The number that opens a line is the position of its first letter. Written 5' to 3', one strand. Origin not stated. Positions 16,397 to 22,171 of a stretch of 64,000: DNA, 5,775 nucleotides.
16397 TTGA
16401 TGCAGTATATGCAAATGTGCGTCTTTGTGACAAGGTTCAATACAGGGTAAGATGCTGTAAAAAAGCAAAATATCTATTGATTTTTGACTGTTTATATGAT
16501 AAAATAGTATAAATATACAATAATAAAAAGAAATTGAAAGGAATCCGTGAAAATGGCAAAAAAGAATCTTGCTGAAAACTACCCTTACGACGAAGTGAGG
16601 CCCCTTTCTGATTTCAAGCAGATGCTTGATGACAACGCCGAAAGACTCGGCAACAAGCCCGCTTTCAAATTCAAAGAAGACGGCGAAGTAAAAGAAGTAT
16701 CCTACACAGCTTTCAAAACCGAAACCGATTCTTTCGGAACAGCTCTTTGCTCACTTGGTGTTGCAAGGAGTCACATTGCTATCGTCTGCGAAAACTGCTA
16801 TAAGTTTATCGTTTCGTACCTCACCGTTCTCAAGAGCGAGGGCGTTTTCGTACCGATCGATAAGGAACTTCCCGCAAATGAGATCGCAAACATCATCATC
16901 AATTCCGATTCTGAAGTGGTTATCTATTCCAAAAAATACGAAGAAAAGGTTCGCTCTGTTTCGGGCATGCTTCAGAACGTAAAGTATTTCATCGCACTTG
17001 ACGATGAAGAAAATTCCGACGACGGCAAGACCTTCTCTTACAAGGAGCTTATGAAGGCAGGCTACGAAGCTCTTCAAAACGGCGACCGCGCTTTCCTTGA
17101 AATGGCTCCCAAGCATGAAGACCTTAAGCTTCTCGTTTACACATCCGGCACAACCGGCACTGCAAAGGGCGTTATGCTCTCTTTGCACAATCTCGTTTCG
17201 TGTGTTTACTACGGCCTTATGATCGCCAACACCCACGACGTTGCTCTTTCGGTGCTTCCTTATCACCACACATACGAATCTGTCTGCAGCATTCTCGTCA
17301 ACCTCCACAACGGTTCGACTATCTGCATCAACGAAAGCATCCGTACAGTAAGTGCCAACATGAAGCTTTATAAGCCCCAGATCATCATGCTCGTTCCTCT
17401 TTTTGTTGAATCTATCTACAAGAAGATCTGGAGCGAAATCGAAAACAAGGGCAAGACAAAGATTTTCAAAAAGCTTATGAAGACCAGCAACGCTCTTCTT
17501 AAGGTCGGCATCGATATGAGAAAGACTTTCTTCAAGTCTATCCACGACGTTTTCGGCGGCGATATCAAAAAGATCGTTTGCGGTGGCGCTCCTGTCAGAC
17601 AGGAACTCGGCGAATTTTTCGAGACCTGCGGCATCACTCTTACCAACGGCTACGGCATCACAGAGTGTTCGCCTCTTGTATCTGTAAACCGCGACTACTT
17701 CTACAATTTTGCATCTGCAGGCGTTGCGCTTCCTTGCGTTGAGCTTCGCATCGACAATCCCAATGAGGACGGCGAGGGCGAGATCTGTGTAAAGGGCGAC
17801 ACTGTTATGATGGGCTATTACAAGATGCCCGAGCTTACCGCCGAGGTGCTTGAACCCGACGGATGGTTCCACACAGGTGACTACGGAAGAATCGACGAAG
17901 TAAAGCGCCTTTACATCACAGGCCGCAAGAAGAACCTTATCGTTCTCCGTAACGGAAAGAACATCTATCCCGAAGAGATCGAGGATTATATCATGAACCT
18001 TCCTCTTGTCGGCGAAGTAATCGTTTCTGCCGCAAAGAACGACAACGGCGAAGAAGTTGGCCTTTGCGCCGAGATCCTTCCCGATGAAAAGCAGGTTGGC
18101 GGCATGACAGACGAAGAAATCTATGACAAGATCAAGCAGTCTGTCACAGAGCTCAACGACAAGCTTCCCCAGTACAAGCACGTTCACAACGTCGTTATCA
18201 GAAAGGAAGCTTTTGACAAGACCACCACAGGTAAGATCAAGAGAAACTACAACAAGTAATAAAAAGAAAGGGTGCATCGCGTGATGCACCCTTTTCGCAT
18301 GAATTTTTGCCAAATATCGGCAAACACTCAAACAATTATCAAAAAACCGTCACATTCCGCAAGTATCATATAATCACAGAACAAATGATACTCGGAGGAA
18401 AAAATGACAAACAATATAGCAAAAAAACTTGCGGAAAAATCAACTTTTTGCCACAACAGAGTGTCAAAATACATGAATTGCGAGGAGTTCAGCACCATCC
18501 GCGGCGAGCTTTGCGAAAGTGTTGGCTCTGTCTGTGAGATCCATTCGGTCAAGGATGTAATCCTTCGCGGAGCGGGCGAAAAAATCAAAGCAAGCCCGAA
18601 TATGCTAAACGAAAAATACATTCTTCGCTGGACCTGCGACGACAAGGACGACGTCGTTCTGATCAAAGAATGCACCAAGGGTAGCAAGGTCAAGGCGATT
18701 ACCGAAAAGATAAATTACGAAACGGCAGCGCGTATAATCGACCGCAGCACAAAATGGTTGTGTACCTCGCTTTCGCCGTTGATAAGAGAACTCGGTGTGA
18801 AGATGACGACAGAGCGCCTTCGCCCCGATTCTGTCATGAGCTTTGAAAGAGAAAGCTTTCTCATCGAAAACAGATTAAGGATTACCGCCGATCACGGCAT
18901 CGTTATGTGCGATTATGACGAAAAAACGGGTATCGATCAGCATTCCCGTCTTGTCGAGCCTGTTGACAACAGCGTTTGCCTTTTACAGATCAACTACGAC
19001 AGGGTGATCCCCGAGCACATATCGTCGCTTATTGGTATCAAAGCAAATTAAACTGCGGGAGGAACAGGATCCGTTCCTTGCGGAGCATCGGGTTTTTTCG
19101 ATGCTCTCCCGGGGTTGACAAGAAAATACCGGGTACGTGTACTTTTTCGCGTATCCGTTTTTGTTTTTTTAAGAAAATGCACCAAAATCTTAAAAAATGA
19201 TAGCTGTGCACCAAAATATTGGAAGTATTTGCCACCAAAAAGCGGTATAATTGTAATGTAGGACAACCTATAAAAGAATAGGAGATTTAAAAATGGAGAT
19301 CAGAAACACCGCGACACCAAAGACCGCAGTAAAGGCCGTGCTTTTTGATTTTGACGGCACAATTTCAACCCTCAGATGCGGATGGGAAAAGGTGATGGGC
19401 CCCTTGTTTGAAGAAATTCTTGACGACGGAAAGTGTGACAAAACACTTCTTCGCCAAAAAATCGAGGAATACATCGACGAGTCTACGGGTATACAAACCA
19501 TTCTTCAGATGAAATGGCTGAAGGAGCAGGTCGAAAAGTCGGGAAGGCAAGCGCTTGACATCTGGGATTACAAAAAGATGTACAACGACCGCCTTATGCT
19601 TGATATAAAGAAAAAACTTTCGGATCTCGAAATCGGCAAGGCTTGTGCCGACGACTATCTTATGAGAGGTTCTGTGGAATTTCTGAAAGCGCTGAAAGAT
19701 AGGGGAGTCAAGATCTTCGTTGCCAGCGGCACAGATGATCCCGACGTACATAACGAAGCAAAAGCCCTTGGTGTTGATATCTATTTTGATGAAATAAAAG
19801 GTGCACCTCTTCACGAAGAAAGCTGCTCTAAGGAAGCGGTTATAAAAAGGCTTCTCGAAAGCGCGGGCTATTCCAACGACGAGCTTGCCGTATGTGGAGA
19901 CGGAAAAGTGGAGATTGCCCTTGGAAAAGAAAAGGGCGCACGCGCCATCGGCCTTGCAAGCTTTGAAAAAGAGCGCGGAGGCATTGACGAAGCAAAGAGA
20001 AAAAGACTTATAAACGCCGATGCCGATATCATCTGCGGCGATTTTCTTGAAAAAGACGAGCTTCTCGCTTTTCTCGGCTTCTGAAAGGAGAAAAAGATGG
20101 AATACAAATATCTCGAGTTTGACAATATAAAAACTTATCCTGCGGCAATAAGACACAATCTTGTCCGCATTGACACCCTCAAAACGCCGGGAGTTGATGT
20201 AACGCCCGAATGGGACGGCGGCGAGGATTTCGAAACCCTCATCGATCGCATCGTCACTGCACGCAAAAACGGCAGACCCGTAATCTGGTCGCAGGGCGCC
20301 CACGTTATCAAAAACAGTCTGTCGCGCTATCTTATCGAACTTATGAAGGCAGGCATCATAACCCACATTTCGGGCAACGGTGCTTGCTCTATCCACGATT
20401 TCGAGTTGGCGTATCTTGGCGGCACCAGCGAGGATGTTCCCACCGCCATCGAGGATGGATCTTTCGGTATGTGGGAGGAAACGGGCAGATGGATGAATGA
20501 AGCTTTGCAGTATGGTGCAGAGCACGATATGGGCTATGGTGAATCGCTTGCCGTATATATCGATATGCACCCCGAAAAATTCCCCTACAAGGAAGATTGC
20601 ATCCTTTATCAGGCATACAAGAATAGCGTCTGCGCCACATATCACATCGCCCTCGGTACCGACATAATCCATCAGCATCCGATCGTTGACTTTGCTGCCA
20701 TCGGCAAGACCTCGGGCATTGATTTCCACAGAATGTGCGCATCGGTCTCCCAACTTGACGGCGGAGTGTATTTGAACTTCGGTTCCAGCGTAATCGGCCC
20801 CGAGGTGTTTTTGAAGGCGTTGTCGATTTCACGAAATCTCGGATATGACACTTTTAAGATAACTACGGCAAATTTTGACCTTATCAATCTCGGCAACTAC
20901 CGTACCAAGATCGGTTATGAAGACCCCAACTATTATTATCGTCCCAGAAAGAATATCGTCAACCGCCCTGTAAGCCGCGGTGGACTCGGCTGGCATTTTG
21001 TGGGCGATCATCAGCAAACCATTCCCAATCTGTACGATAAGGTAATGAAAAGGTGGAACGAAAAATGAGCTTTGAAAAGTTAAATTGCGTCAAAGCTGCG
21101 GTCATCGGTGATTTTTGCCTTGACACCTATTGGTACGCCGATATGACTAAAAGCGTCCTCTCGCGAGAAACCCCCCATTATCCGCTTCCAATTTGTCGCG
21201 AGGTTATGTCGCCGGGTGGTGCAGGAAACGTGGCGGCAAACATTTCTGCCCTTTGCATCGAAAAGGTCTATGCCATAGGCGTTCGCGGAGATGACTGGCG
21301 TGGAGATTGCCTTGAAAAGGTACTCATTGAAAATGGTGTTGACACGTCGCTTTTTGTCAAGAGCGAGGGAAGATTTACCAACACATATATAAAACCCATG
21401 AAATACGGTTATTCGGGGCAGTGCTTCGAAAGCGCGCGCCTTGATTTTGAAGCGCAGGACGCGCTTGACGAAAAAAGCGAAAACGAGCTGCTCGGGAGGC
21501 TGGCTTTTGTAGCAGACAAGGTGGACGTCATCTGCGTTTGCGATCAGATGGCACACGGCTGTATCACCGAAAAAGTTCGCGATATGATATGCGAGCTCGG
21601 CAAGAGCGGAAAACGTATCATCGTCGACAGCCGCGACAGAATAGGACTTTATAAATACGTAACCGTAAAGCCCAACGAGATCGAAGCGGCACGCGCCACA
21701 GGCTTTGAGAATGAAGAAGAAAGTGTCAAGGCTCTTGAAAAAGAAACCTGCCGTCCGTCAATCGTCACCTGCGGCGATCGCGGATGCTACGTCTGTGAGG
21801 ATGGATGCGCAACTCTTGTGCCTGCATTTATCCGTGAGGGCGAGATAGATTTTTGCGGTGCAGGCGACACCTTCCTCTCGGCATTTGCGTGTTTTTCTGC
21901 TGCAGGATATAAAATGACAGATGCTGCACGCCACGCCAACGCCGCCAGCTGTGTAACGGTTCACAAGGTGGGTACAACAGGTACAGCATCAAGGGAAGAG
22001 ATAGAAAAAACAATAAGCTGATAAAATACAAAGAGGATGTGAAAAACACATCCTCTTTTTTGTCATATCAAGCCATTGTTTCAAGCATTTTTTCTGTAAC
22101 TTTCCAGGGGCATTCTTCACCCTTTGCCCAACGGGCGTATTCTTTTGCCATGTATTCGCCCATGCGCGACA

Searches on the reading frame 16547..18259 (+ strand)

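Call 90: search_protein_families(library=pfam, max_evalue=0.00001, proteins=[window:16547-18259:+])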
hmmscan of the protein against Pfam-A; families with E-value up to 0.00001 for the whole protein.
window:16547-18259:+ (570 aa): 2 families
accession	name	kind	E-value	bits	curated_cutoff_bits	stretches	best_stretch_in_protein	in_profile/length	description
PF00501.34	AMP-binding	-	1.2e-65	222.3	29.9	1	28-425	2-384/384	AMP-binding enzyme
PF23562.2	AMP-binding_C_3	-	3e-08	34.5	20.8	1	463-567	2-106/124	AMP-binding enzyme C-terminal domain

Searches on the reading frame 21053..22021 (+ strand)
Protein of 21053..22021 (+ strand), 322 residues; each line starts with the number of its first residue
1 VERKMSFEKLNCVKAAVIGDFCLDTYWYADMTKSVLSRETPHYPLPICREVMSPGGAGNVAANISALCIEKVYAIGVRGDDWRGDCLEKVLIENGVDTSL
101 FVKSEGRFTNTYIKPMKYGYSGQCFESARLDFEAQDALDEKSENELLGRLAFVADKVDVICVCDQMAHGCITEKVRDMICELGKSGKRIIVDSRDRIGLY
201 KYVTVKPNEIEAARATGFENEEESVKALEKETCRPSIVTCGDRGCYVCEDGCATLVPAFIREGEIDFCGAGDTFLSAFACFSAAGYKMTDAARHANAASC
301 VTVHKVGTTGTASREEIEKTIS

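Call 3: search_protein_families(library=pfam, proteins=[window:21053-22021:+])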
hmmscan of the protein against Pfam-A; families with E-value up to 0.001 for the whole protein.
window:21053-22021:+ (322 aa): 1 family
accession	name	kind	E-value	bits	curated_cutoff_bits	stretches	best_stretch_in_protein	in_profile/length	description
PF00294.29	PfkB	-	1.2e-28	100.8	25.8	1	51-310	32-297/302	pfkB family carbohydrate kinase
